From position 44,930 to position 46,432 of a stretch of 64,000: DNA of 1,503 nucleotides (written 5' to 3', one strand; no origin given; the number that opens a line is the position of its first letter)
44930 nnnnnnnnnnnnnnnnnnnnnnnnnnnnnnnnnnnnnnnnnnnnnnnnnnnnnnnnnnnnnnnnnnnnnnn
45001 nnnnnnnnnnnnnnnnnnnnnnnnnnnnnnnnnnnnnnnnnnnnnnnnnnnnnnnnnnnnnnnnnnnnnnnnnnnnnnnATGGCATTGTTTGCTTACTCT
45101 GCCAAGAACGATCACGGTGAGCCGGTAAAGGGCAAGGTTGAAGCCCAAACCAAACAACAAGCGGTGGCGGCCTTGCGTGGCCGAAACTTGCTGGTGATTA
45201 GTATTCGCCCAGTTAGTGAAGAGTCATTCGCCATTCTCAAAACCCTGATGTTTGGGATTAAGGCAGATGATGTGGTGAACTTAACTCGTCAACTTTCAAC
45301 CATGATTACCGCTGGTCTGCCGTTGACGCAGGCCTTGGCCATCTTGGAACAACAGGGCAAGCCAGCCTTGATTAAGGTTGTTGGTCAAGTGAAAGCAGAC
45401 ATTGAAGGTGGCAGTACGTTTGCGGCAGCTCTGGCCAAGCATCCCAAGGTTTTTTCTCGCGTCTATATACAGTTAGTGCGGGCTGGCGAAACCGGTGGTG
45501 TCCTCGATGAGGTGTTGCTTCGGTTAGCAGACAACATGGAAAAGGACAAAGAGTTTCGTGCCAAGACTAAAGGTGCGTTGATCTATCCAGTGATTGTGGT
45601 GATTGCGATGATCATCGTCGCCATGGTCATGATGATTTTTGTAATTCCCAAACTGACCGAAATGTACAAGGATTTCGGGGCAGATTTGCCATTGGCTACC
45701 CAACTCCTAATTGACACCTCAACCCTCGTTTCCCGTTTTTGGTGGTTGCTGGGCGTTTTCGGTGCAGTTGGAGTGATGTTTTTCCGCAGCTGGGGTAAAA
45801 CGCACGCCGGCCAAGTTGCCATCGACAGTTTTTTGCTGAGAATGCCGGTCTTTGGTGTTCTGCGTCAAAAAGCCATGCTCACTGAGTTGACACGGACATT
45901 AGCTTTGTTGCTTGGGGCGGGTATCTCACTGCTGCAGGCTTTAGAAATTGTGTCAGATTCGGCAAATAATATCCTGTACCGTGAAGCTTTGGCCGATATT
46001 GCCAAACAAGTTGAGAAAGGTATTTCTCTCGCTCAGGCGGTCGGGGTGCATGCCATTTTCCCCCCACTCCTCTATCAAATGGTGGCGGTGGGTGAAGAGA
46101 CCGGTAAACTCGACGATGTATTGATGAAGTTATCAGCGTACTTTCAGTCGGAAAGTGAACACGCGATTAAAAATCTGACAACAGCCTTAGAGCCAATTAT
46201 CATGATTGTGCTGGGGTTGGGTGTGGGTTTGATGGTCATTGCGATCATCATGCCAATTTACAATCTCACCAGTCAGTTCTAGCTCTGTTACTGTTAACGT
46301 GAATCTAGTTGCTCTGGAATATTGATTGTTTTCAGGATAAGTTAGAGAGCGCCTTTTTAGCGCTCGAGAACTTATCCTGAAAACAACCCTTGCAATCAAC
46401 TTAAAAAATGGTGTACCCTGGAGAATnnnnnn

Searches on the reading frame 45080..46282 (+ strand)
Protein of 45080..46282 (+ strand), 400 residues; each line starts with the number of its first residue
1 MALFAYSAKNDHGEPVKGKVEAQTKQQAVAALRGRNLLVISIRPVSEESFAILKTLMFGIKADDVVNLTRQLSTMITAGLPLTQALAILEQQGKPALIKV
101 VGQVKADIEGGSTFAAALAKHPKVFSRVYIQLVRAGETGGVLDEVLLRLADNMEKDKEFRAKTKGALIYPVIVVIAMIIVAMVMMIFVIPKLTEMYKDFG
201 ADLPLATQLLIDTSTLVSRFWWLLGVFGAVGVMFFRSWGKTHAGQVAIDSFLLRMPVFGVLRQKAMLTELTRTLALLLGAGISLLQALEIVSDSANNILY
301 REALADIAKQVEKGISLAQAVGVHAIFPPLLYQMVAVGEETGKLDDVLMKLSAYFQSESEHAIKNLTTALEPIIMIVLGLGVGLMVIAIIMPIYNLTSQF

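Call 13: find_related_loci(query=window:45080-46279:+, collection=genome_contigs, flank=10000)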
Query window:45080-46279:+ (400 aa) in genome_contigs; peptide patterns used: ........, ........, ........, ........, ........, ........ (x = any residue, [..] = any of these).
291 stretches matched a pattern; 38 encode a relative of the query (tblastn E <= 1e-3); 38 distinct loci.
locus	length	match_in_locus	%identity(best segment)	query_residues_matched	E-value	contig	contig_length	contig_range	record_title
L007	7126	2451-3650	85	1-400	0e+0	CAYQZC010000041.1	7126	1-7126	MAG TPA_asm: uncultured Pseudomonadales bacterium isolate SRP292972_co1_124 genome assembly, contig: NODE_4281_length_71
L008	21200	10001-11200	75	1-400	0e+0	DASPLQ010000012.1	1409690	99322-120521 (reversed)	MAG TPA_asm: Vitreimonas sp. isolate SMAG_U12069 k141_91001, whole genome shotgun sequence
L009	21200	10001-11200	66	1-400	7e-176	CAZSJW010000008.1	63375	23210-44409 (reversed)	MAG TPA_asm: uncultured Pseudomonadales bacterium isolate SRP286056_co2_78 genome assembly, contig: NODE_474_length_6337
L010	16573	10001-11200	64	1-400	1e-175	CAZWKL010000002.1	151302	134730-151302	MAG TPA_asm: uncultured Pseudomonadales bacterium isolate binchicken_co173_42 genome assembly, contig: NODE_235_length_1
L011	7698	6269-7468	64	1-400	1e-175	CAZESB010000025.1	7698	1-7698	MAG TPA_asm: uncultured Pseudomonadales bacterium isolate SRP193661_co1_63 genome assembly, contig: NODE_9496_length_769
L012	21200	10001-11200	62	1-400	6e-172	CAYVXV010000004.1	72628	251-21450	MAG TPA_asm: uncultured Pseudomonadales bacterium isolate SRP193661_co2_36 genome assembly, contig: NODE_351_length_7262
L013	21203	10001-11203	64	1-400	4e-172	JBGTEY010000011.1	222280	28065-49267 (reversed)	MAG: Patescibacteria group bacterium isolate JTS-RE179 k141_3964577, whole genome shotgun sequence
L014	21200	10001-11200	65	1-400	2e-170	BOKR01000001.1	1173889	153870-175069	MAG: Patescibacteria group bacterium BroJett025 DNA, sequence1, whole genome shotgun sequence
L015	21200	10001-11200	66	1-400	2e-170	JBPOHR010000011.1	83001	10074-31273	MAG: Patescibacteria group bacterium isolate MAG_204 c_000000376201, whole genome shotgun sequence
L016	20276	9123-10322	65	1-400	1e-169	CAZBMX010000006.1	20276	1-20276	MAG TPA_asm: uncultured Pseudomonadales bacterium isolate SRP192515_co1_124 genome assembly, contig: NODE_2443_length_20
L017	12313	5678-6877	62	1-400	9e-170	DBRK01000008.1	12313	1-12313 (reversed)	MAG TPA_asm: Patescibacteria group bacterium UBA1370 UBA1370_contig_10221, whole genome shotgun sequence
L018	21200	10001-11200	66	1-400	2e-168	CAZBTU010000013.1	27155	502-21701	MAG TPA_asm: uncultured Pseudomonadales bacterium isolate SRP286056_co2_100 genome assembly, contig: NODE_2523_length_27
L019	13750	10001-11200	63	1-400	3e-168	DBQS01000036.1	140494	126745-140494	MAG TPA_asm: Patescibacteria group bacterium UBA1388 UBA1388_contig_9473, whole genome shotgun sequence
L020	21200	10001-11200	64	1-400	4e-168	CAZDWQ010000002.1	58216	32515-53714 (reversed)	MAG TPA_asm: uncultured Pseudomonadales bacterium isolate SRP192515_co1_182 genome assembly, contig: NODE_364_length_582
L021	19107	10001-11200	63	1-400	2e-167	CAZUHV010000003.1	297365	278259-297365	MAG TPA_asm: uncultured Pseudomonadales bacterium isolate binchicken_co277_32 genome assembly, contig: NODE_70_length_29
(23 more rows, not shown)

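Call 59: search_protein_families(library=pfam, proteins=[window:45080-46282:+], max_evalue=0.001)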
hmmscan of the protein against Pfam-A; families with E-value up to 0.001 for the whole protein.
window:45080-46282:+ (400 aa): 1 family
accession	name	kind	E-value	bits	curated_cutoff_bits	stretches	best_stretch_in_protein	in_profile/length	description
PF00482.28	T2SSF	-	1.2e-66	222.8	25.2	2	69-190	2-125/125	Type II secretion system (T2SS), protein F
